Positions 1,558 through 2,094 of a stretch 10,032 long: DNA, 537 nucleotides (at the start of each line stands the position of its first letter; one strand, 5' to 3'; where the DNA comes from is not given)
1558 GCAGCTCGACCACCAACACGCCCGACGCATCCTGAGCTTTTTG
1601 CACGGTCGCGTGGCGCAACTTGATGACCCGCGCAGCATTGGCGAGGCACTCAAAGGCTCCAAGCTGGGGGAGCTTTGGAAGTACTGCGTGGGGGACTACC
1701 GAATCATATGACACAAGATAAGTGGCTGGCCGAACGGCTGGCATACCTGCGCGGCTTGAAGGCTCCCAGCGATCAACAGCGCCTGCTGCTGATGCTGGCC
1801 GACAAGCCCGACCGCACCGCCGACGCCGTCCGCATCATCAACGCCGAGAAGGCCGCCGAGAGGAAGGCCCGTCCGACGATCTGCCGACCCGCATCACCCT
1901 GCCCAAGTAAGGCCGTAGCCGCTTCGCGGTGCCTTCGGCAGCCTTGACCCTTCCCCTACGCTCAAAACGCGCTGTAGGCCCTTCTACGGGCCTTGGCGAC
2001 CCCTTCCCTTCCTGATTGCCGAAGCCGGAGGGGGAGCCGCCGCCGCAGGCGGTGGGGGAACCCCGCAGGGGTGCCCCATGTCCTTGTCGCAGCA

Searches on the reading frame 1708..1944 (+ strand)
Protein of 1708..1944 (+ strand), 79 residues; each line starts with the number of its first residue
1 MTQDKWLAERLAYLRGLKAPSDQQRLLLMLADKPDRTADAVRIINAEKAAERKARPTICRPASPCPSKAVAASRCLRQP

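Call 15: search_protein_families(library=pfam, proteins=[window:1708-1944:+], max_evalue=0.01)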
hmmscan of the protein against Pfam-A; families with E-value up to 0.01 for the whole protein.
window:1708-1944:+ (79 aa): 0 families

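Call 24: search_protein_families(library=ncbifam, proteins=[window:1708-1944:+], max_evalue=0.01)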
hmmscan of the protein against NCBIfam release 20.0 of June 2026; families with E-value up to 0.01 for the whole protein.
window:1708-1944:+ (79 aa): 0 families

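Call 75: list_cluster_members(proteins=[window:1708-1944:+, window:7079-8596:-, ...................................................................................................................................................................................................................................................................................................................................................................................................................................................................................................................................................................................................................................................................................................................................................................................])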
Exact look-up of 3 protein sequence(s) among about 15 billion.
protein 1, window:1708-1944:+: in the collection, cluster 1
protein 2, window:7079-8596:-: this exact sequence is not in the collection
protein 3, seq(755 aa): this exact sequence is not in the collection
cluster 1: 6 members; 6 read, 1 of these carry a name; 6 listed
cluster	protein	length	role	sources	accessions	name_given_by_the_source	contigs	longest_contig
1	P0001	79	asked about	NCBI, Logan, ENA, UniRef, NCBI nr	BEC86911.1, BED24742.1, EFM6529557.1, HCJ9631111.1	TPA: hypothetical protein NV998_004341 [Escherichia coli] | hypothetical protein n=1 Tax=Escherichia coli TaxID=562 RepID=UPI00185D5395 | hypothetical protein [Escherichia coli]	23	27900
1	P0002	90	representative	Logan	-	-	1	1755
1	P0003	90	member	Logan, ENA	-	-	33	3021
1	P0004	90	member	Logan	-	-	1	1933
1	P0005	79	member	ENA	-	-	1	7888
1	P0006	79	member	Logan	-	-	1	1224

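Call 76: find_encoding_contigs(protein=P0001, flank=10000, max_places=8)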
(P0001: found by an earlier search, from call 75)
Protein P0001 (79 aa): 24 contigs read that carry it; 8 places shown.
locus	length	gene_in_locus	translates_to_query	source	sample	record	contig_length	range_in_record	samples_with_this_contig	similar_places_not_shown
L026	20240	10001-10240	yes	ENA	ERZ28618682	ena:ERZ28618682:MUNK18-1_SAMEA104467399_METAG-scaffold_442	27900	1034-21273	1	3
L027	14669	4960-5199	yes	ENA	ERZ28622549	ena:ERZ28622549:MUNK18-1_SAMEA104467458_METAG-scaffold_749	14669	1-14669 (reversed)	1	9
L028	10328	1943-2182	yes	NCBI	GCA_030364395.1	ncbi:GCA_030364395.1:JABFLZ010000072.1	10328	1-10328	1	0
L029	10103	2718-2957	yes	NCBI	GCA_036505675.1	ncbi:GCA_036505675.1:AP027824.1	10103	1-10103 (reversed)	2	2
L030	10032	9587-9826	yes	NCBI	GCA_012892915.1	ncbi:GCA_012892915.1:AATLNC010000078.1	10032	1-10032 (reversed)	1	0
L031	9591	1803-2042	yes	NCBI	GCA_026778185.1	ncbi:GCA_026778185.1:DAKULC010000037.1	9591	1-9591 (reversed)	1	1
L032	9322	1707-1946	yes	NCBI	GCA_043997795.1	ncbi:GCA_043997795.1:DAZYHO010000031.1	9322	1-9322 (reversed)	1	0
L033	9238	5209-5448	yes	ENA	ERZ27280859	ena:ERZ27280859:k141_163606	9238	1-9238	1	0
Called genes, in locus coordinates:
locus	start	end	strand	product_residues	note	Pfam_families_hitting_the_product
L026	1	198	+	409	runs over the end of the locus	?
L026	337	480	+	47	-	-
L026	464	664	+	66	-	PF05016:ParE_toxin (weak)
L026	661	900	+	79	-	-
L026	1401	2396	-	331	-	PF04796:RepA_C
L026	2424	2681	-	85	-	PF23807:RHH_10 (weak)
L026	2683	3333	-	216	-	PF01656:CbiA, PF07015:VirC1, PF09140:MipZ (faint), PF10609:ParA (faint), PF13614:AAA_31 (weak)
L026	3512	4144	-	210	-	PF00239:Resolvase, PF02796:HTH_7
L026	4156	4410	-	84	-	-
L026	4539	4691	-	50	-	-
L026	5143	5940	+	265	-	PF01051:Rep3_N, PF21205:Rep3_C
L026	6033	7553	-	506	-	PF03389:MobA_MobL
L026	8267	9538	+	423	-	PF03797:Autotransporter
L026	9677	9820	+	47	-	-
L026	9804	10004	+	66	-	PF05016:ParE_toxin (weak)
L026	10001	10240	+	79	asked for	-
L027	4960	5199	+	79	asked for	-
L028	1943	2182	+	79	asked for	-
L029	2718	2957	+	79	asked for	-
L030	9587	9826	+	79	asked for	-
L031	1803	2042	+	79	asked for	-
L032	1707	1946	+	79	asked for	-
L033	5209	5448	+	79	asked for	-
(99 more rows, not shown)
